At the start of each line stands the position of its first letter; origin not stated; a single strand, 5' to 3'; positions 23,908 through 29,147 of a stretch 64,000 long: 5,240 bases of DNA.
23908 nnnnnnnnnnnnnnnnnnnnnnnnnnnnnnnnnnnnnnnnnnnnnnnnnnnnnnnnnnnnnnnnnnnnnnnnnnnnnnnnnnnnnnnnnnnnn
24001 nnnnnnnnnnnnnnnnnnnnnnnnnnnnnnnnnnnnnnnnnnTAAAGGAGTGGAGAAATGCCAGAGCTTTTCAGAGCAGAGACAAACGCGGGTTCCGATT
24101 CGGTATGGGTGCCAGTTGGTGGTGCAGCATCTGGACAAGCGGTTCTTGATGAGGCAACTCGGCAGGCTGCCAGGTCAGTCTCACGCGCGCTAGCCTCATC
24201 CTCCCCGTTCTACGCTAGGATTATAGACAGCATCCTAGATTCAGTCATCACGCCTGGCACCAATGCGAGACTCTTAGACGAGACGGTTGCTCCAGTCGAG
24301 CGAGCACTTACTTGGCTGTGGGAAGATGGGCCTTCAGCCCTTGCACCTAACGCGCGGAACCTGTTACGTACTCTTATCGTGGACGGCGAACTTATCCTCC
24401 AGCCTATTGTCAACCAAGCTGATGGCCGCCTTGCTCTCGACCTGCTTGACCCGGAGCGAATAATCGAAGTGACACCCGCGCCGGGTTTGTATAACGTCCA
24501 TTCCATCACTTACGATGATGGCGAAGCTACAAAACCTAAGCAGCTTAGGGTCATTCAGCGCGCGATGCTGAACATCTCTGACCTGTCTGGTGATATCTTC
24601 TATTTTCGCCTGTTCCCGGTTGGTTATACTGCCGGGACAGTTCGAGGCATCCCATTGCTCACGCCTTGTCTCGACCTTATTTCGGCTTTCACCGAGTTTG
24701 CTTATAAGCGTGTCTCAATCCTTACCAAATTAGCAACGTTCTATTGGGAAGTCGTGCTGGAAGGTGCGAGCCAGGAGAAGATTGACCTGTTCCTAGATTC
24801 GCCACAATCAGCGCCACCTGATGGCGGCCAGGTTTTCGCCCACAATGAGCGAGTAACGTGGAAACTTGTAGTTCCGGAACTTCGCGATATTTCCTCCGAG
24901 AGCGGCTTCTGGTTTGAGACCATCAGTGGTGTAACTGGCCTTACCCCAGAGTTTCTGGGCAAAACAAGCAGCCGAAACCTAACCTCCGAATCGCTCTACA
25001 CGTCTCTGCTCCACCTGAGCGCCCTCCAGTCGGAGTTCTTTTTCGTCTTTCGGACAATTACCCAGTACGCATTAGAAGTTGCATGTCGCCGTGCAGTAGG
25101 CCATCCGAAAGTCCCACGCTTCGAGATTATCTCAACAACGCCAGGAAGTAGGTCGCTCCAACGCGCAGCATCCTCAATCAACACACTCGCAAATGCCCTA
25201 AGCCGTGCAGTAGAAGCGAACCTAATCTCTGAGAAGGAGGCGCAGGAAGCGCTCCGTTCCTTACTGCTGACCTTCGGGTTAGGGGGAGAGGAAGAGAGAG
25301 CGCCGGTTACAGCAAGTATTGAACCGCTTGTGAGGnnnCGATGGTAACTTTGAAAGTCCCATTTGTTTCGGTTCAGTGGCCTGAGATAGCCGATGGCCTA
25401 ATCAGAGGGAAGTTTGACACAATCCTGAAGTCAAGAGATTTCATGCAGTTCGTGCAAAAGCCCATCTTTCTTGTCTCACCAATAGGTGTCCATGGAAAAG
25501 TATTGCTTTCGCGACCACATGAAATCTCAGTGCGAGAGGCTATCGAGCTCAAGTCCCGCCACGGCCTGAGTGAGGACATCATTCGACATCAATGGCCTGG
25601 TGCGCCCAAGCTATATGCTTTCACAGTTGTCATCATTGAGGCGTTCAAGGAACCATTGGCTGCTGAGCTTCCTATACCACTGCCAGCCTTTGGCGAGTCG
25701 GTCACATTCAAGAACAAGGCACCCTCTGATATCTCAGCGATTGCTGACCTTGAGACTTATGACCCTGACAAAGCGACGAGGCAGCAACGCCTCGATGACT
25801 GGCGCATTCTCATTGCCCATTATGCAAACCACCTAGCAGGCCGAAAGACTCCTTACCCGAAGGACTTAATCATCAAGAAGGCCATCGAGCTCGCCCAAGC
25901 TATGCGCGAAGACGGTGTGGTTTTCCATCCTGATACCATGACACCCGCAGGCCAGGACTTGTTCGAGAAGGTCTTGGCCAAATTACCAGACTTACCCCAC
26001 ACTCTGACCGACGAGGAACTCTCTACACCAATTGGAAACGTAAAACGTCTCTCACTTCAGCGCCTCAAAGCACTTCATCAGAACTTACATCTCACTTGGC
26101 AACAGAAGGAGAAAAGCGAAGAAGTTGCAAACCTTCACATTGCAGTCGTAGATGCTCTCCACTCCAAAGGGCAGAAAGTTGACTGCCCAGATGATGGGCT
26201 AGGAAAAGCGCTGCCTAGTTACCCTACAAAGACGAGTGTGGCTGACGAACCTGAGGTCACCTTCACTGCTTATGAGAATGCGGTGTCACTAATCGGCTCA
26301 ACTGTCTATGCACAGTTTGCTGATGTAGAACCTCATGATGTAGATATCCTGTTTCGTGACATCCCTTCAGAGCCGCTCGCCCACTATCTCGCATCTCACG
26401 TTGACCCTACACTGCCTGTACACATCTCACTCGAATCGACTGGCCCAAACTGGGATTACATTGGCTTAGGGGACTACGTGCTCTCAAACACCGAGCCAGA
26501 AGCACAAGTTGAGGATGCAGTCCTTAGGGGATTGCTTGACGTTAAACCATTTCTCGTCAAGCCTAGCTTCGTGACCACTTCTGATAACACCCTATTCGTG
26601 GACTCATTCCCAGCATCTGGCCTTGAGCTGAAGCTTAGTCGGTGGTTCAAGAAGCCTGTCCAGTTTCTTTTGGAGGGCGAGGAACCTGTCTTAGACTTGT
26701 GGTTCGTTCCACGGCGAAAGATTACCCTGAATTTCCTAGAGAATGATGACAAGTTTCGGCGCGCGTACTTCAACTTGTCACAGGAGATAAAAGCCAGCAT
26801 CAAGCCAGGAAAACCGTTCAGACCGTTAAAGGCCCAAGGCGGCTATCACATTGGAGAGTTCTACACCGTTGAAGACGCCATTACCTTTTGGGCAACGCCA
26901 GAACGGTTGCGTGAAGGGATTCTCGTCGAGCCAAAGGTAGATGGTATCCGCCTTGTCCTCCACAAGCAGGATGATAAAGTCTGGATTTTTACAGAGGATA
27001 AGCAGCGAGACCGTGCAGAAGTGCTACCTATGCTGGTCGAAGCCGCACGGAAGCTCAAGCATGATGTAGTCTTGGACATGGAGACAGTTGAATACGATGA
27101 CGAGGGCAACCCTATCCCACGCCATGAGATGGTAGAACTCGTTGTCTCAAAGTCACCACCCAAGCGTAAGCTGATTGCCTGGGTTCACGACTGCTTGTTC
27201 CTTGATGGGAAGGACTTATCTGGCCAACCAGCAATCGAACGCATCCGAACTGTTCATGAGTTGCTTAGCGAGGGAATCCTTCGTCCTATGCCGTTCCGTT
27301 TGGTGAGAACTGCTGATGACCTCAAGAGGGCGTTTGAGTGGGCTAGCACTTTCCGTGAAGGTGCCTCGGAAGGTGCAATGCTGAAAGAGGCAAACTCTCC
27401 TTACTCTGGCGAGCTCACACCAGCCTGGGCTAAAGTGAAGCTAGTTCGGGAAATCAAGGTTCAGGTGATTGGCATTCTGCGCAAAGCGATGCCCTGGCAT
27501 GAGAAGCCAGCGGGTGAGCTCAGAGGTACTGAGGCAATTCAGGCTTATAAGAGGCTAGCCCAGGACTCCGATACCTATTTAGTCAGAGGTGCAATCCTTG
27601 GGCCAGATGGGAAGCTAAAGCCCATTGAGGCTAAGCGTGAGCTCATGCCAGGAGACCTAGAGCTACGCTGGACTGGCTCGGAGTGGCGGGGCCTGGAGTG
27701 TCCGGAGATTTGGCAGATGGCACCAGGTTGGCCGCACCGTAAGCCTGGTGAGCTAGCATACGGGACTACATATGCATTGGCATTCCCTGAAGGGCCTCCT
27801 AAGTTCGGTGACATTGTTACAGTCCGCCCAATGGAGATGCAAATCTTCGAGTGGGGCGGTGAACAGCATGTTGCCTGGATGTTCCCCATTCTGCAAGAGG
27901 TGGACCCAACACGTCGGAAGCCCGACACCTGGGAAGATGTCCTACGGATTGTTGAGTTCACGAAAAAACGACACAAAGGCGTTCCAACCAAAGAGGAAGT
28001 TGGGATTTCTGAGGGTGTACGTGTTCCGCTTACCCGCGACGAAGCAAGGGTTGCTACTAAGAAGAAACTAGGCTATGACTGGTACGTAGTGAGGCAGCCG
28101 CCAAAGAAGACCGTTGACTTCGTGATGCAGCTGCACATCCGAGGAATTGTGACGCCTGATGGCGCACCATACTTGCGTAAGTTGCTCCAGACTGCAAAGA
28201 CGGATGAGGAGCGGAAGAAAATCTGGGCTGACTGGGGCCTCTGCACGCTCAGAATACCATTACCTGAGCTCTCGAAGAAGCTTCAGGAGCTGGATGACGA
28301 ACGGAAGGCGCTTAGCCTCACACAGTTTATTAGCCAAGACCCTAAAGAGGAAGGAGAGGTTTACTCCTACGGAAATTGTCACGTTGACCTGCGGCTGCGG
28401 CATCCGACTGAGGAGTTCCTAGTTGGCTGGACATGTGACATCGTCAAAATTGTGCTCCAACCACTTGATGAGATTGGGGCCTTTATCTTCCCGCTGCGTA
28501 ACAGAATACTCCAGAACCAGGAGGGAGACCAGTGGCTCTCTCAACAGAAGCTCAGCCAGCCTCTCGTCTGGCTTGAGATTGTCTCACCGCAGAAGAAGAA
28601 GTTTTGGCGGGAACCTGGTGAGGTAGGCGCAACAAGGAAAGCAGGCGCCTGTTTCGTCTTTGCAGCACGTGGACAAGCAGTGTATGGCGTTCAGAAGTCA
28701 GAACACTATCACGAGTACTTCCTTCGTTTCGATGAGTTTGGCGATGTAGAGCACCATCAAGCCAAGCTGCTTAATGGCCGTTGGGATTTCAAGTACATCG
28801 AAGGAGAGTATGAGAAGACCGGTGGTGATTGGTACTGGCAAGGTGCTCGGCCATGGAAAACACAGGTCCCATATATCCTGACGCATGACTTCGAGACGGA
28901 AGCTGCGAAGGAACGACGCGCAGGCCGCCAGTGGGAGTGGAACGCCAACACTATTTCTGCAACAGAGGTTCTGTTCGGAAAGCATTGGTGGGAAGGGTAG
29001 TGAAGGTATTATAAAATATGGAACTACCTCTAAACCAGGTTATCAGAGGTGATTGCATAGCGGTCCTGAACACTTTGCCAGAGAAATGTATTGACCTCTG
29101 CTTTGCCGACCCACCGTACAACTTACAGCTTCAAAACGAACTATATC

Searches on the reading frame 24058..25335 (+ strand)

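Call 36: search_protein_families(library=phrogs, proteins=[window:24058-25335:+], max_evalue=0.001)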
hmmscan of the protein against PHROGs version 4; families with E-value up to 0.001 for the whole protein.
window:24058-25335:+ (426 aa): 0 families

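Call 73: search_protein_families(library=pfam, proteins=[window:24058-25335:+], max_evalue=0.01)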
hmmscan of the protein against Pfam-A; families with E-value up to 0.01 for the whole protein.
window:24058-25335:+ (426 aa): 1 family
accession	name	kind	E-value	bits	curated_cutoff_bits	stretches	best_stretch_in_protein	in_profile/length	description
PF05136.18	Phage_portal_2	-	0.00061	19.5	32.9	1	32-135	20-139/354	Phage portal protein, lambda family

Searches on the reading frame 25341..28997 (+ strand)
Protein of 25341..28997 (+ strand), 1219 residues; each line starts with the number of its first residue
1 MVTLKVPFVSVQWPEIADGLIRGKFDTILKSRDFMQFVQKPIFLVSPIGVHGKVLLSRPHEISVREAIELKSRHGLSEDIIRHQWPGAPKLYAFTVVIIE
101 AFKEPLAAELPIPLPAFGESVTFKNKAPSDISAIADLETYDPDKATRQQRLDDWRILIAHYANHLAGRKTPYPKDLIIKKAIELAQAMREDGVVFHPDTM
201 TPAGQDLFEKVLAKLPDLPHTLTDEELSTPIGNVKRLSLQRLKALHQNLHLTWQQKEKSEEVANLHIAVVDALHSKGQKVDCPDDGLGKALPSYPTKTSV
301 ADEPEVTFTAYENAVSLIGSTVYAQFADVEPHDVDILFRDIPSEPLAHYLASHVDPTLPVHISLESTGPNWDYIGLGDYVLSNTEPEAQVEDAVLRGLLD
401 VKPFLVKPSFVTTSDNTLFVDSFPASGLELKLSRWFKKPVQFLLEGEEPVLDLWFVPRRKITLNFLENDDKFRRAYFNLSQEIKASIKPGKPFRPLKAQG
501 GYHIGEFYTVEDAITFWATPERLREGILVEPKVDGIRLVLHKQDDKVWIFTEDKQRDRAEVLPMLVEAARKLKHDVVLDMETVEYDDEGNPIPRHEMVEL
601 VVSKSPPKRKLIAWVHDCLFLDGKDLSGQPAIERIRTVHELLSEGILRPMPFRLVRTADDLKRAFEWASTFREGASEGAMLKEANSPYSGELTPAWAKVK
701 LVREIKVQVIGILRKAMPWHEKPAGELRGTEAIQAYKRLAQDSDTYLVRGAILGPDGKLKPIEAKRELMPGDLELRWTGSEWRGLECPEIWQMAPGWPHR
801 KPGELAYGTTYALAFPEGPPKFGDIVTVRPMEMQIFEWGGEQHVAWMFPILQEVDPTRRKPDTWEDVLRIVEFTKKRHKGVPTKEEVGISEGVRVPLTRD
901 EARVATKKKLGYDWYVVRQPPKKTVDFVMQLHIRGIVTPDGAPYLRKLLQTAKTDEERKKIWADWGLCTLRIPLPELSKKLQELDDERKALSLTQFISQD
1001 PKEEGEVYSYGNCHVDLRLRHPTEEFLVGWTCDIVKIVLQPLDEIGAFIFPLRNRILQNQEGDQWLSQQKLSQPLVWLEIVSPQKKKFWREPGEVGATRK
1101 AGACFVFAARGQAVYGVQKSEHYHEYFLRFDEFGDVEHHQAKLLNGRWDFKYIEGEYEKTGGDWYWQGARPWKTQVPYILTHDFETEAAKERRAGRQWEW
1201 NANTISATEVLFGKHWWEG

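Call 36: search_protein_families(library=phrogs, proteins=[window:25341-28997:+], max_evalue=0.001)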
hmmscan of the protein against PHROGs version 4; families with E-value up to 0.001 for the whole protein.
window:25341-28997:+ (1219 aa): 1 family
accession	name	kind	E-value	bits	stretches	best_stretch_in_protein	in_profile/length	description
phrog_114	-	DNA, RNA and nucleotide metabolism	4.7e-17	62.8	1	523-888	237-531/634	ATP-dependent DNA ligase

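Call 73: search_protein_families(library=pfam, proteins=[window:25341-28997:+], max_evalue=0.01)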
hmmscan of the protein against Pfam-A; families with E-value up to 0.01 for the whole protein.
window:25341-28997:+ (1219 aa): 1 family
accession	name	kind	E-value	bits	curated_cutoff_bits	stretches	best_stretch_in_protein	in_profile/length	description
PF01068.26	DNA_ligase_A_M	-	7.3e-19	68.7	26.2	1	524-700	19-204/204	ATP dependent DNA ligase domain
